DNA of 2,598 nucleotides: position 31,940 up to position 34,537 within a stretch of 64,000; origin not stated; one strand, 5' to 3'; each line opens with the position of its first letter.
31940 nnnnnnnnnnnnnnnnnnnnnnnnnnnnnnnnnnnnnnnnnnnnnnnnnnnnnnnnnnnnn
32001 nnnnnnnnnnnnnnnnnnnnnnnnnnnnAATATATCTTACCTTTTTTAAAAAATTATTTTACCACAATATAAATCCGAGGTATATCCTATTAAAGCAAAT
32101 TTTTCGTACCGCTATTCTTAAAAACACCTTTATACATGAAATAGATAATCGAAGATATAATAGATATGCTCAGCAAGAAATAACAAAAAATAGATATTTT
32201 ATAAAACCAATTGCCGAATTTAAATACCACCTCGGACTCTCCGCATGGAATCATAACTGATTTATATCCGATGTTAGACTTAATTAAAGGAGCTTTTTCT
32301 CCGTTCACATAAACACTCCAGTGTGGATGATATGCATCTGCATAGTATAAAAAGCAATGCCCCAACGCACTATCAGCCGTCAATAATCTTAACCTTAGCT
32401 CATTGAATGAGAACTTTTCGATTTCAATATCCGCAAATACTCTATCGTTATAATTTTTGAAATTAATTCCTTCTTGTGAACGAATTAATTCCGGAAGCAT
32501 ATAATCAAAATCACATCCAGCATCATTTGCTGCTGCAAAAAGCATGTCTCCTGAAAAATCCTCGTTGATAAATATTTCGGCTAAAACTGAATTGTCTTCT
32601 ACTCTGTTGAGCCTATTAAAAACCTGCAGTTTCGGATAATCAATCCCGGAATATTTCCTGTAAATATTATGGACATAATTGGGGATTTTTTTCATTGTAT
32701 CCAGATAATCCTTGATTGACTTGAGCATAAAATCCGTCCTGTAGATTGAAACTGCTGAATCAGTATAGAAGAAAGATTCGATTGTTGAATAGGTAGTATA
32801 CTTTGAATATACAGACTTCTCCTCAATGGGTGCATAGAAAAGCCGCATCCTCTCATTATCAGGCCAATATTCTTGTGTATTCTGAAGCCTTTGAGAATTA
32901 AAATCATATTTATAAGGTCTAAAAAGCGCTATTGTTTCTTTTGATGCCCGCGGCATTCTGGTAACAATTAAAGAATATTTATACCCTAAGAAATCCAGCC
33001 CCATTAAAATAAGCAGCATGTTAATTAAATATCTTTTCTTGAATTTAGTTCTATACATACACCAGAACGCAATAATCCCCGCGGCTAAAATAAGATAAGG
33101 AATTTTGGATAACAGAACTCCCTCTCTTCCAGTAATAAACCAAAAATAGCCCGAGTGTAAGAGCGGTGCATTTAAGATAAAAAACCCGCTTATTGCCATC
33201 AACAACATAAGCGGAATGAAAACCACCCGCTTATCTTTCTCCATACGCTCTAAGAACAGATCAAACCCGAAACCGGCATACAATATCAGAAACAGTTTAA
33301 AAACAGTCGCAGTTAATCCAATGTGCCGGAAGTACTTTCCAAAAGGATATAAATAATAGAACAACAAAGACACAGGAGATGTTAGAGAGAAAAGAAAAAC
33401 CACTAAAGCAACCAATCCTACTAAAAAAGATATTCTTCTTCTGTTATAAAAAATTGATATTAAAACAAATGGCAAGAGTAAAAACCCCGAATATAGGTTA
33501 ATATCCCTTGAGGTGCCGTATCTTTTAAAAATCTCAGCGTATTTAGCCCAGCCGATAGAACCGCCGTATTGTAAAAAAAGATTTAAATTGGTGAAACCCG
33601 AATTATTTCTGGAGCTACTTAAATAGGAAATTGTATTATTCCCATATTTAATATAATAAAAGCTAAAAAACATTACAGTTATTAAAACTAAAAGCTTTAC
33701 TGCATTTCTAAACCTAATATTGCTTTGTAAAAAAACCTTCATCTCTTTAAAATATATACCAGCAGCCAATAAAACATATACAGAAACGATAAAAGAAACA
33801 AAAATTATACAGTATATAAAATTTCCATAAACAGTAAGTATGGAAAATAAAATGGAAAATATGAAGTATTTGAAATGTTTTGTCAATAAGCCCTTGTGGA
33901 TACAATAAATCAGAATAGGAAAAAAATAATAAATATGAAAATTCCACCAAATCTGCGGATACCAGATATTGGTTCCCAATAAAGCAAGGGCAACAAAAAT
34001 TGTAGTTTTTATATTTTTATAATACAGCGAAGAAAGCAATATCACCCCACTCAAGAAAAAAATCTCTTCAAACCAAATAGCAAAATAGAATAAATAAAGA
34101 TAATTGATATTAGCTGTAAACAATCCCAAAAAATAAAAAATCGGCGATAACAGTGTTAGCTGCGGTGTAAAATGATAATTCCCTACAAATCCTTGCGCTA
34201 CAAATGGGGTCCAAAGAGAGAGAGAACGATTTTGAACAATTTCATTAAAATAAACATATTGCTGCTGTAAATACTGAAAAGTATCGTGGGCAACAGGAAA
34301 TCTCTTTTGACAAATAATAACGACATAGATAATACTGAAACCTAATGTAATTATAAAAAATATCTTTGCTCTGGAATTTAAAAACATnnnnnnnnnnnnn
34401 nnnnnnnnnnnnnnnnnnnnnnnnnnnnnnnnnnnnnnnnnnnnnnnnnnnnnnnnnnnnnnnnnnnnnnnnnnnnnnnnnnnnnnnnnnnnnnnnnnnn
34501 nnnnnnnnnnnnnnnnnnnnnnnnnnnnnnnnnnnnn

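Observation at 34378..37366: Two adjacent paralogous class B (B12-dependent) radical SAM genes, plus a third at 41582-43093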

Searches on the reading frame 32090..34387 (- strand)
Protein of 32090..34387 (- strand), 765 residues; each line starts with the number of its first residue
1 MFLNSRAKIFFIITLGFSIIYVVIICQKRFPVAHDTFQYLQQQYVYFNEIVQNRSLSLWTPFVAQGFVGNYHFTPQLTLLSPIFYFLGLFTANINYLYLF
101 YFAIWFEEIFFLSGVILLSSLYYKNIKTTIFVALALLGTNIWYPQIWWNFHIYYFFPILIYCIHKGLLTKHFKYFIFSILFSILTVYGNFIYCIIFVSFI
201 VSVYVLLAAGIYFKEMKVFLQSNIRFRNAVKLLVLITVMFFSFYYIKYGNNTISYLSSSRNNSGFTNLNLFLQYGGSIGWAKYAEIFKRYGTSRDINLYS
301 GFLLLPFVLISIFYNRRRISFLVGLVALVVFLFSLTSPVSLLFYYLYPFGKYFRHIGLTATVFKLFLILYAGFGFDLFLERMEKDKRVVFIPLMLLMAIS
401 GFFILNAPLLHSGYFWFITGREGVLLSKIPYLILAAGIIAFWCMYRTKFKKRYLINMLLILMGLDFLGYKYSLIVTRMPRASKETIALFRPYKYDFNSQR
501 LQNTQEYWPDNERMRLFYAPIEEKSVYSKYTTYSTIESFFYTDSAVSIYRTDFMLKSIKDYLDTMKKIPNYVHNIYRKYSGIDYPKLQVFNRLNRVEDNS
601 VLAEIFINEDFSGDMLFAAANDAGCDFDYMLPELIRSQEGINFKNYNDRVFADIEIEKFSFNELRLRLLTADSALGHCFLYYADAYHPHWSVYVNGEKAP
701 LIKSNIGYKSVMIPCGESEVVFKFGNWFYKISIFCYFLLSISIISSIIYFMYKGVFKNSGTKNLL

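Call 7: search_protein_families(library=pfam, proteins=[window:32090-34387:-])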
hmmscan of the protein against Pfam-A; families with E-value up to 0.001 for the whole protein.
window:32090-34387:- (765 aa): 0 families

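Call 10: search_protein_families(library=ncbifam, proteins=[window:32090-34387:-], max_evalue=0.001)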
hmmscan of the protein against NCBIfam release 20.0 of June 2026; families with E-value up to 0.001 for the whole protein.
window:32090-34387:- (765 aa): 0 families

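Call 29: search_protein_families(library=pfam, proteins=[window:32090-34387:-], max_evalue=10)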
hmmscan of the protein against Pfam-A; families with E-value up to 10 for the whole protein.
window:32090-34387:- (765 aa): 1 family
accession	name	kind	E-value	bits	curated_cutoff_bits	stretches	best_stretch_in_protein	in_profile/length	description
PF22155.1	Mre11_acc_DNA_cap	-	0.22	11.8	27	1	555-582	15-39/56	Mre11 accessory DNA binding capping domain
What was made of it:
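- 32090..34387 (-): 765-aa polytopic membrane protein: a distant YfhO-like, probably GT-C, glycosyltransferase. No Pfam hit itself (calls 7, 29).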

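Call 33: find_homologous_proteins(query=window:32090-34387:-, max_evalue=0.00001)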
Query window:32090-34387:- (765 aa): 32 proteins with E <= 0.00001 among 8000 candidates.
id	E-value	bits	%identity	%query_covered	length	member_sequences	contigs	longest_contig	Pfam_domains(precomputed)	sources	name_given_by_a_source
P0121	0.0e+0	1708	100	100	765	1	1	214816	-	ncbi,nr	ncbi:MAG: hypothetical protein P9M06_01320 [Candidatus Saelkia tenebricola]|nr:hypothetical protein 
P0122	6.0e-265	900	55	98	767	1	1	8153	-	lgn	-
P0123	1.2e-264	899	56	98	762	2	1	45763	-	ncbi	-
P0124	3.3e-261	887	55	98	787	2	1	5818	-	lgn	-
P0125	2.5e-257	875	55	99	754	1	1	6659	-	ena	-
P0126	1.5e-250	852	53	98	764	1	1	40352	-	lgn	-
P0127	7.0e-249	847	53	98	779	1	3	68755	-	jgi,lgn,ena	-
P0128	1.6e-242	826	52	99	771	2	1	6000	-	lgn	-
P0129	3.0e-239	815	51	98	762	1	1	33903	-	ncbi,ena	-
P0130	3.7e-239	814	51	98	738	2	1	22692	PF09586.17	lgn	-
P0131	5.9e-228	777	51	98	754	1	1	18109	PF09586.17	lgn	-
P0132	7.4e-225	767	47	98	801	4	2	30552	-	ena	-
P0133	2.3e-217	742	48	97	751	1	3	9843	-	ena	-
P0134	5.8e-212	725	48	100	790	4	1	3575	PF09586.17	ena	-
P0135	8.4e-208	711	48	99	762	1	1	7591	PF09586.17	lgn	-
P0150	4.0e-62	229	27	94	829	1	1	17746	PF09586.17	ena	-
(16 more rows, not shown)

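Call 35: search_protein_families(library=pfam, alignment_id=A1, max_evalue=0.01)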
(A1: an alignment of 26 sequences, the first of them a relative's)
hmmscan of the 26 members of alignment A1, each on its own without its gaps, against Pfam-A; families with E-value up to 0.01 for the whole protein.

A. member 1, P0121 (765 aa): 0 families

B. families by the number of members that match (of 26 scanned): 1 family
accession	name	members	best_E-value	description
PF09586.16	YfhO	9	3.1e-08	Bacterial membrane protein YfhO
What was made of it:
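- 32090..34387 (-): 9 of 26 homologues hit Pfam YfhO PF09586, best E 3.1e-8 (call 35).
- On YfhO-like GT-C glycosyltransferase - for gene 32090-34387: 9 of 26 homologues hit YfhO, best E 3.1e-8 (call 35).
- Homologues of the 765-aa protein hit Pfam YfhO (call 35).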

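Call 44: predict_structure(alignment_id=A1)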
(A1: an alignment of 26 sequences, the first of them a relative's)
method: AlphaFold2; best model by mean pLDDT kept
length: 765 residues; sequences in the alignment: 26
mean_pLDDT: 84.9   pTM: 0.87
mean pLDDT of the five models: 84.9, 83.6, 83.4, 82.3, 82.0
residues with pLDDT >= 90: 368; 70-90: 301; 50-70: 77; < 50: 19
segments of 3 or more residues with pLDDT < 50: 71-73, 144-147, 760-765
pLDDT, mean of each block of 10 residues (from residue 1): 75 91 88 79 91 88 59 65 91 91 90 95 93 91 52 85 93 94 80 87 94 92 93 95 82 72 77 69 80 73 93 94 95 89 92 82 93 96 91 90 69 60 82 92 89 93 91 82 92 90 76 81 55 79 81 83 78 80 93 91 87 91 63 88 90 94 95 87 90 95 92 95 90 91 94 76 35
secondary structure, 60 per line:
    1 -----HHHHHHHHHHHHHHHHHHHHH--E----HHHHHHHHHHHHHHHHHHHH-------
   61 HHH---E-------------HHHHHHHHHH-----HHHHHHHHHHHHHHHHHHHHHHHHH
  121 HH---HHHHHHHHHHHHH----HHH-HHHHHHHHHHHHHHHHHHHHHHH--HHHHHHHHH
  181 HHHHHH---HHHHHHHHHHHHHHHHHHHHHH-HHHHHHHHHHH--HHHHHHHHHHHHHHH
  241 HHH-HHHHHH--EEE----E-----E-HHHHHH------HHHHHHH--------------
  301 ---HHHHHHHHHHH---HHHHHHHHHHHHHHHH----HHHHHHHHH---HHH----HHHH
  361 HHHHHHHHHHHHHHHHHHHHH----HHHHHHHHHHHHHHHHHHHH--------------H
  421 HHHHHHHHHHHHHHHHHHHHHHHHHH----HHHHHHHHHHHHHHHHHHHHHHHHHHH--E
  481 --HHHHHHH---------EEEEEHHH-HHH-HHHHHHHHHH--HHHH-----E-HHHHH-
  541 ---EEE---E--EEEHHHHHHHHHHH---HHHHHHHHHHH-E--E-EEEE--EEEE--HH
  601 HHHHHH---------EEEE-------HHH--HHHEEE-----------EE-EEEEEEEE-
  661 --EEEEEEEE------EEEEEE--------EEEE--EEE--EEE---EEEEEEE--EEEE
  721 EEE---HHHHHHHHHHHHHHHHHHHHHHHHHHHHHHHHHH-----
elements in order (helices of 4 or more, strands of 3 or more residues): H6-26 H34-53 H81-90 H96-122 H126-138 H147-169 H172-186 H190-211 H213-223 H226-243 H245-250 E253-255 H268-273 H280-286 H304-314 H318-333 H338-346 H357-381 H386-405 H420-446 H451-477 H483-489 E499-503 H512-521 H524-527 H535-539 E544-546 E553-555 H556-566 H570-580 E587-590 E593-596 H599-606 E616-619 E635-637 E652-659 E663-670 E677-682 E691-694 E697-699 E702-704 E708-714 E717-723 H727-760
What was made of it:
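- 32090..34387 (-): AF2 pLDDT 84.9 (call 44).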

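Call 47: fold_search(model_id=the predicted structure, library=pdb)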
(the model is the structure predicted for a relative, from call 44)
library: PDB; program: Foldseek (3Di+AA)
matches with E <= 10: 174; with E <= 0.001: 0
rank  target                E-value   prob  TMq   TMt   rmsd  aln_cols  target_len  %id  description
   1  7e9s_A                2.8e-03  0.82  0.17  0.16  19.6       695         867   13  Archaeal oligosaccharyltransferase AglB from Archaeoglobus fulgidus in complex with an inhibitory peptide and a dolich (released 2021-09-08)
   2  7bwr_A                1.1e-02  0.96  0.30  0.23  18.7       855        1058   12  Mycobacterium smegmatis arabinosyltransferase complex EmbB2-AcpM2 in substrate DPA bound asymmetric "active state" (released 2020-05-27)
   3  3wak                  1.8e-02  0.60  0.18  0.16  19.4       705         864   11  Crystal structure of the Archaeoglobus fulgidus oligosaccharyltransferase (O29867_ARCFU) in the apo form (released 2013-10-30)
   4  7bx8_A                4.5e-02  0.82  0.29  0.23  18.7       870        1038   10  Mycobacterium smegmatis arabinosyltransferase complex EmbB2-AcpM2 in symmetric "resting state" (released 2020-05-27)
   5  9m0b_A                4.7e-02  0.72  0.09  0.09  16.6       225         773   14  Crystal structure of alpha-agarase AGA from Catenovulum maritimum (released 2026-03-04)
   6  9m0b_B                8.3e-02  0.57  0.08  0.08  16.6       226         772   12  Crystal structure of alpha-agarase AGA from Catenovulum maritimum (released 2026-03-04)
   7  7bvc_B                8.6e-02  0.77  0.32  0.24  19.1       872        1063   11  Cryo-EM structure of Mycobacterium smegmatis arabinosyltransferase EmbA-EmbB-AcpM2 in complex with ethambutol (released 2020-04-29)
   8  6wbx                  9.0e-02  1.00  0.12  0.07   3.8       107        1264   15  Single-Particle Cryo-EM Structure of Arabinofuranosyltransferase AftD from Mycobacteria, Mutant R1389S Class 1 (released 2020-05-13)
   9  5f15                  1.0e-01  0.94  0.34  0.44  10.5       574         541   12  Crystal Structure of ArnT from Cupriavidus metallidurans bound to Undecaprenyl phosphate (released 2016-02-17)
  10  6w98_A                1.2e-01  1.00  0.12  0.07   3.6       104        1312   13  Single-Particle Cryo-EM Structure of Arabinofuranosyltransferase AftD from Mycobacteria (released 2020-05-13)
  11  8agc_A                1.5e-01  0.44  0.21  0.22  21.9       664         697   11  Structure of yeast oligosaccharylransferase complex with lipid-linked oligosaccharide and non-acceptor peptide bound (released 2022-12-07)
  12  5ezm                  1.5e-01  0.96  0.32  0.43   8.4       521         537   11  Crystal Structure of ArnT from Cupriavidus metallidurans in the apo state (released 2016-02-17)
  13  6x0o                  1.7e-01  0.69  0.32  0.25  19.7       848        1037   11  Single-Particle Cryo-EM Structure of Arabinosyltransferase EmbB from Mycobacterium smegmatis (released 2020-06-10)
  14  7bvf_B                1.7e-01  0.57  0.30  0.23  19.5       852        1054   10  Cryo-EM structure of Mycobacterium tuberculosis arabinosyltransferase EmbA-EmbB-AcpM2 in complex with ethambutol (released 2020-04-29)
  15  5gmy_A                1.7e-01  0.18  0.16  0.14  21.8       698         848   10  Crystal structure of the Archaeoglobus fulgidus oligosaccharyltransferase (O29867_ARCFU) tethered with an acceptor pep (released 2017-02-01)
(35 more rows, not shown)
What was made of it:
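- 32090..34387 (-): Fold hits are weak (best E 2.8e-3), but eight of the top ten are GT-C enzymes: AglB, EmbB, ArnT and AftD (call 47).
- On YfhO-like GT-C glycosyltransferase - for gene 32090-34387: Foldseek lists GT-C enzymes in eight of its top ten places, but at E >= 2.8e-3 (call 47).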

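Call 80: search_solved_structures(query=A1, max_evalue=1)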
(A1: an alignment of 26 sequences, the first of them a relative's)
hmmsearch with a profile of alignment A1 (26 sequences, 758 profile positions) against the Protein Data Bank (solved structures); distinct sequences matched with E-value up to 1: 0.
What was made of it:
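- On YfhO-like GT-C glycosyltransferase - for gene 32090-34387: The profile search of solved structures found nothing (call 80).
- The GT-C assignment of the 765-aa protein rests on weak hits (calls 35, 47, 80).
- Tried and rejected: The GT-C/YfhO assignment could not be strengthened structurally, and a profile search of solved structures found nothing (call 80).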
